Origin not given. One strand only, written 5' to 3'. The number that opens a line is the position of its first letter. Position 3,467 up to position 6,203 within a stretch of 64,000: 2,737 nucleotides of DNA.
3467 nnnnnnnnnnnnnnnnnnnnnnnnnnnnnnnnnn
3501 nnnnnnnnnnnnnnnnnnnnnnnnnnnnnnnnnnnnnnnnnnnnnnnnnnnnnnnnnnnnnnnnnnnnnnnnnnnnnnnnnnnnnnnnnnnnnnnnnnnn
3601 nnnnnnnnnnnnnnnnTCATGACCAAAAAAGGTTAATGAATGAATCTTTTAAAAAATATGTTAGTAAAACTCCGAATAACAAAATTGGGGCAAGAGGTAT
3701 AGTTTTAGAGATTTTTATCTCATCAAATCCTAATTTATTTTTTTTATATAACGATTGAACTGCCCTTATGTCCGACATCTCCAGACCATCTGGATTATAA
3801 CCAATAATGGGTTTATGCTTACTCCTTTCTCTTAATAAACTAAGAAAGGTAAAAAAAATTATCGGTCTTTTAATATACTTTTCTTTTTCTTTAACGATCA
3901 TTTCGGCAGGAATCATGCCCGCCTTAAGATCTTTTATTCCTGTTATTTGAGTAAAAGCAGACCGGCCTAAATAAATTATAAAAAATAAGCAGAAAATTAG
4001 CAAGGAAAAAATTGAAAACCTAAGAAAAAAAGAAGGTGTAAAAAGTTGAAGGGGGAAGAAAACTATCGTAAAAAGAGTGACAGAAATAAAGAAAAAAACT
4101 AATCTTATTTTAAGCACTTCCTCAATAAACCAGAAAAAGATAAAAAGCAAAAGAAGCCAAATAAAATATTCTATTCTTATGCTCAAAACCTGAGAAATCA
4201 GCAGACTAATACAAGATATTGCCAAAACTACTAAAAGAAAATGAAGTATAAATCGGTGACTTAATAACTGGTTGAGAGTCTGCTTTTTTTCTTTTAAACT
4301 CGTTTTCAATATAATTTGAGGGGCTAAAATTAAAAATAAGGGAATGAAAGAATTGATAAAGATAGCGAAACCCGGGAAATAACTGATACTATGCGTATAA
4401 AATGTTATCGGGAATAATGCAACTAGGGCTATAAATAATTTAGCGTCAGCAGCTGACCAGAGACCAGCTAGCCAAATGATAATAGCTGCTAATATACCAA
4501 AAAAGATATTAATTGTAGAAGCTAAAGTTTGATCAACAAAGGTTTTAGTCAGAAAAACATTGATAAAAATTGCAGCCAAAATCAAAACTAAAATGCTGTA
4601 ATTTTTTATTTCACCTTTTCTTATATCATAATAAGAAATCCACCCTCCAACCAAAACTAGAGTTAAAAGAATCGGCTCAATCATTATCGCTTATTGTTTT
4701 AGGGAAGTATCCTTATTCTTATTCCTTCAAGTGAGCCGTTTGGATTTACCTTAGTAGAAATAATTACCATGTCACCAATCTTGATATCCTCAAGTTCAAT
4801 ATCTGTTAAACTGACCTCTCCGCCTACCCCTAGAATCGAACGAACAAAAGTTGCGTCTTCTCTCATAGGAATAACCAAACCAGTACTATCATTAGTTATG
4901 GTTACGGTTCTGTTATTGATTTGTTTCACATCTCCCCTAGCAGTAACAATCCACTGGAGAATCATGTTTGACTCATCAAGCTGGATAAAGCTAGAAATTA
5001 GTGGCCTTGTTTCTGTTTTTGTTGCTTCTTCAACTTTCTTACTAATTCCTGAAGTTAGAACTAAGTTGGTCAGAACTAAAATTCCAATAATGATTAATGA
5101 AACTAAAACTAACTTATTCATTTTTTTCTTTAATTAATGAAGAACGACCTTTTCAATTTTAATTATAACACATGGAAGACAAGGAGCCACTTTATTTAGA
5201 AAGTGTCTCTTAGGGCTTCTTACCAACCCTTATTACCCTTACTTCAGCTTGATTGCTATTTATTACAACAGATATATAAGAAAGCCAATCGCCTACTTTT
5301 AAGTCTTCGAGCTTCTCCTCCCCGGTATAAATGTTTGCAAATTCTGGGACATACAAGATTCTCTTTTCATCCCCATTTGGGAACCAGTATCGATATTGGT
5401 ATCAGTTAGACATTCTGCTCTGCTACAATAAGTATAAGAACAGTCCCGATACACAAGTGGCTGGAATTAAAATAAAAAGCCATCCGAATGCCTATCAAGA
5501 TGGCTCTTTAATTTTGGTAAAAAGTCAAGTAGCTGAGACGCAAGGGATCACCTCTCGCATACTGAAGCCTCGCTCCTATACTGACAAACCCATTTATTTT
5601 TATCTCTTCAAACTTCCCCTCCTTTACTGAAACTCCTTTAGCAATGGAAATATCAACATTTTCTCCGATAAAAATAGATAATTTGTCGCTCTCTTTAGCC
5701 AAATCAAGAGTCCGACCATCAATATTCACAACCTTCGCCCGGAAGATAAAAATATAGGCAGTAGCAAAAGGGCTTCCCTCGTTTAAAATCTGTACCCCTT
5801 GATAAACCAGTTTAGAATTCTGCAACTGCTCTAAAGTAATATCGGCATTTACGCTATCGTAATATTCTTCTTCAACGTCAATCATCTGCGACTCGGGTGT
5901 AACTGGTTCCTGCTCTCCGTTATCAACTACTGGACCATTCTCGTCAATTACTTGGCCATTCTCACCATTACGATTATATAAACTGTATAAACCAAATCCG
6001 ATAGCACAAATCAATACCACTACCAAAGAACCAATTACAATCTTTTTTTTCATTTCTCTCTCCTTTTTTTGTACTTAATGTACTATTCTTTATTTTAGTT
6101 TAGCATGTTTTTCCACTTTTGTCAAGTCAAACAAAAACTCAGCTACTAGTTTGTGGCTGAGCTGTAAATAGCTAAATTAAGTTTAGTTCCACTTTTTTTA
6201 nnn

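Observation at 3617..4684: Atypical A24-type aspartyl peptidase translationally coupled to the Trp-repeat gene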

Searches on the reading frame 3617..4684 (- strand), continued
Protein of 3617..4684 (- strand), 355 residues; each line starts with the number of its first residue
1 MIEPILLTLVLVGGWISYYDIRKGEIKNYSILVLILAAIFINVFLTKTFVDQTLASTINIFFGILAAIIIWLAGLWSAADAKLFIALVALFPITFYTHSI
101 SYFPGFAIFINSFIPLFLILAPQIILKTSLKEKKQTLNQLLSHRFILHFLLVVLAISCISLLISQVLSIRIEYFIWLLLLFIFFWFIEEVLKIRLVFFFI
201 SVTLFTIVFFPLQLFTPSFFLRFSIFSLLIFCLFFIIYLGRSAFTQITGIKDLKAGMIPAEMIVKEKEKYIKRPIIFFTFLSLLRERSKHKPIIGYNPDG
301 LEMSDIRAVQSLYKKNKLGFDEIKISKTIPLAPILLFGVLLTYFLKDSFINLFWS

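Call 89: find_encoding_contigs(protein=P0100, flank=6000, max_places=1)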
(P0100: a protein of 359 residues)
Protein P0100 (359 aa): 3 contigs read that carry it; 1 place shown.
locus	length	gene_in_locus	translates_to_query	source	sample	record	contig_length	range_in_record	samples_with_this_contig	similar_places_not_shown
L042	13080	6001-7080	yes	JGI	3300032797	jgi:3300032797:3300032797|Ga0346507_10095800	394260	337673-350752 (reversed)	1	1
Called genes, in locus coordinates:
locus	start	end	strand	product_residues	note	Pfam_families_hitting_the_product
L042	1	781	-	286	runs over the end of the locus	-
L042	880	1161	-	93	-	-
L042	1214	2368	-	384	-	PF04055:Radical_SAM, PF13186:SPASM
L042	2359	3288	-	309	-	PF04055:Radical_SAM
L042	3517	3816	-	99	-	-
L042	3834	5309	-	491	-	PF13353:Fer4_12 (weak), PF04055:Radical_SAM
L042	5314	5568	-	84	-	-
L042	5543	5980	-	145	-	PF27806:HxsD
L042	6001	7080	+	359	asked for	PF01478:Peptidase_A24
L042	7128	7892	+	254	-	-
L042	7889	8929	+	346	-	-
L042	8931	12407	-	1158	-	-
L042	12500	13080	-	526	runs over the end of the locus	PF13231:PMT_2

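Call 90: find_encoding_contigs(protein=P0150, flank=6000, max_places=1)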
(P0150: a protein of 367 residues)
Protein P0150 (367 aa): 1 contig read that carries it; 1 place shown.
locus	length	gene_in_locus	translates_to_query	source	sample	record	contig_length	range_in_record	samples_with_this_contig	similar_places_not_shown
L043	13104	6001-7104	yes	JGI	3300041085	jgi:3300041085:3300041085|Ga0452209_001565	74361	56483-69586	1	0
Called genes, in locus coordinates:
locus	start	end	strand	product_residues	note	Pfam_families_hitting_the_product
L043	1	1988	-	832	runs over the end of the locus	PF13229:Beta_helix, PF05048:NosD, PF11617:Cu-binding_MopE (faint)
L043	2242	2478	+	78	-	-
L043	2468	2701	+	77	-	-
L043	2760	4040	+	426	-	PF13393:tRNA-synt_His, PF00587:tRNA-synt_2b (weak), PF03129:HGTP_anticodon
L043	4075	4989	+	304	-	PF01136:Peptidase_U32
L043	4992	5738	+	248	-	-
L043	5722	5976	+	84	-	PF01817:CM_2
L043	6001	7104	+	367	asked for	-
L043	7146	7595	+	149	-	PF27806:HxsD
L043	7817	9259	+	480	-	PF04055:Radical_SAM, PF13353:Fer4_12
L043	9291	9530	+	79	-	-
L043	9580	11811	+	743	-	PF04101:Glyco_tran_28_C, PF13439:Glyco_transf_4, PF13579:Glyco_trans_4_4, PF00534:Glycos_transf_1, PF13524:Glyco_trans_1_2 (weak), PF13692:Glyco_trans_1_4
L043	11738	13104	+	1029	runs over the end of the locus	PF04055:Radical_SAM, PF13353:Fer4_12 (faint), PF04055:Radical_SAM, PF13186:SPASM, PF27533:CapK_C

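Call 91: find_encoding_contigs(protein=P0220, flank=6000, max_places=1)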
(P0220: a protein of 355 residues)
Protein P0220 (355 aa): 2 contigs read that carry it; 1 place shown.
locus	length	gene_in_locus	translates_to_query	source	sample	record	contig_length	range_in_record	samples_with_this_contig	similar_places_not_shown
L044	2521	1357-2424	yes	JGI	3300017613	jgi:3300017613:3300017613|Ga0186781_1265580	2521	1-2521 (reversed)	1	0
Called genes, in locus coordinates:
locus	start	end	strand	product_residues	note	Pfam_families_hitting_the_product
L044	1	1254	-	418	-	?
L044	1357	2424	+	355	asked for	PF01478:Peptidase_A24 (weak)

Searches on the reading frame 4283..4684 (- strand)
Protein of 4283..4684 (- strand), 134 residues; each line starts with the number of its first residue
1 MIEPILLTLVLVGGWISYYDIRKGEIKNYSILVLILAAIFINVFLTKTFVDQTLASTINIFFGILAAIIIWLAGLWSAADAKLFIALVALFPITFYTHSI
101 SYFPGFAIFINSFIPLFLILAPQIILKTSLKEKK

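Call 54: search_solved_structures(query=window:4283-4684:-, max_evalue=10, show_alignments=3)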
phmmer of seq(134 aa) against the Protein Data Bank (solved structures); distinct sequences matched with E-value up to 10: 0.

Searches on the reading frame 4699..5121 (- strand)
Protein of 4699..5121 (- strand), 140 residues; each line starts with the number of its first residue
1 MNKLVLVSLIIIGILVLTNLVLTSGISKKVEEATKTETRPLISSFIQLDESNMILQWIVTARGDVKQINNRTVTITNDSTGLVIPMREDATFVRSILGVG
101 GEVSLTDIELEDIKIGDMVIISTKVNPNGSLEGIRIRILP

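Call 3: search_protein_families(library=pfam, proteins=[window:4699-5121:-], max_evalue=1)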
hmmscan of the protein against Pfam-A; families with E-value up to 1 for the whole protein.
window:4699-5121:- (140 aa): 3 families
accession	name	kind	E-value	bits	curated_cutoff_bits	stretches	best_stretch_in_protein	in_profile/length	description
PF00924.24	MS_channel_2nd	-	0.015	15.9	20.2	0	60-84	28-53/68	Mechanosensitive ion channel, beta-domain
PF14900.11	DUF4493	-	0.06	13.6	27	1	29-137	137-210/226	Domain of unknown function (DUF4493)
PF18228.7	CdiI_N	-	0.2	12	25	1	33-73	24-64/108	CdiI N-terminal domain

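Call 4: search_protein_families(library=ncbifam, proteins=[window:4699-5121:-], max_evalue=1)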
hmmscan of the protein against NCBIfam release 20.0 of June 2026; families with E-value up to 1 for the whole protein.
window:4699-5121:- (140 aa): 1 family
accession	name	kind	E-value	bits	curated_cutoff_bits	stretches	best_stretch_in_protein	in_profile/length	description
NF049997.1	LiaG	equivalog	0.006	15.8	285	1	1-71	1-74/286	LiaG family protein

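Call 77: search_protein_families(library=padloc, proteins=[window:4702-5121:-], max_evalue=0.01)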
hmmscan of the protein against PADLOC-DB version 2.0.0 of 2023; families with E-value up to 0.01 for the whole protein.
window:4702-5121:- (140 aa): 0 families

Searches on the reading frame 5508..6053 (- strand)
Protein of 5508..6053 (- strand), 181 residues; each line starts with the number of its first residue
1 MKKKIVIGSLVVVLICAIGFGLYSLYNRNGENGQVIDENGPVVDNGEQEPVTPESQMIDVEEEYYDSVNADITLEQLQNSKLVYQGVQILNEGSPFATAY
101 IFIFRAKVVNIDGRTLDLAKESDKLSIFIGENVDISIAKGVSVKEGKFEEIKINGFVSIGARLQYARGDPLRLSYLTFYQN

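Call 3: search_protein_families(library=pfam, proteins=[window:5508-6053:-], max_evalue=1)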
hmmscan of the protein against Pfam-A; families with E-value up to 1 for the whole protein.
window:5508-6053:- (181 aa): 1 family
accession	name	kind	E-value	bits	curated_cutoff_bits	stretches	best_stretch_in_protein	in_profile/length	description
PF05961.16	Chordopox_A13L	-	0.11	13.1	24.1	1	7-33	2-30/69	Chordopoxvirus A13L protein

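Call 4: search_protein_families(library=ncbifam, proteins=[window:5508-6053:-], max_evalue=1)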
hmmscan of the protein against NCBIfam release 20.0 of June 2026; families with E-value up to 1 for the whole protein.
window:5508-6053:- (181 aa): 1 family
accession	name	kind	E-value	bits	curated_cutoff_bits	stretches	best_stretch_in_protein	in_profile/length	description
NF033801.3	NprX_fam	subfamily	0.22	11.4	33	1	2-21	1-20/42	NprX family peptide pheromone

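Call 77: search_protein_families(library=padloc, proteins=[window:5511-6053:-], max_evalue=0.01)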
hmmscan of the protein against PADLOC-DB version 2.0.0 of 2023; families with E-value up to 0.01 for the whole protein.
window:5511-6053:- (181 aa): 0 families
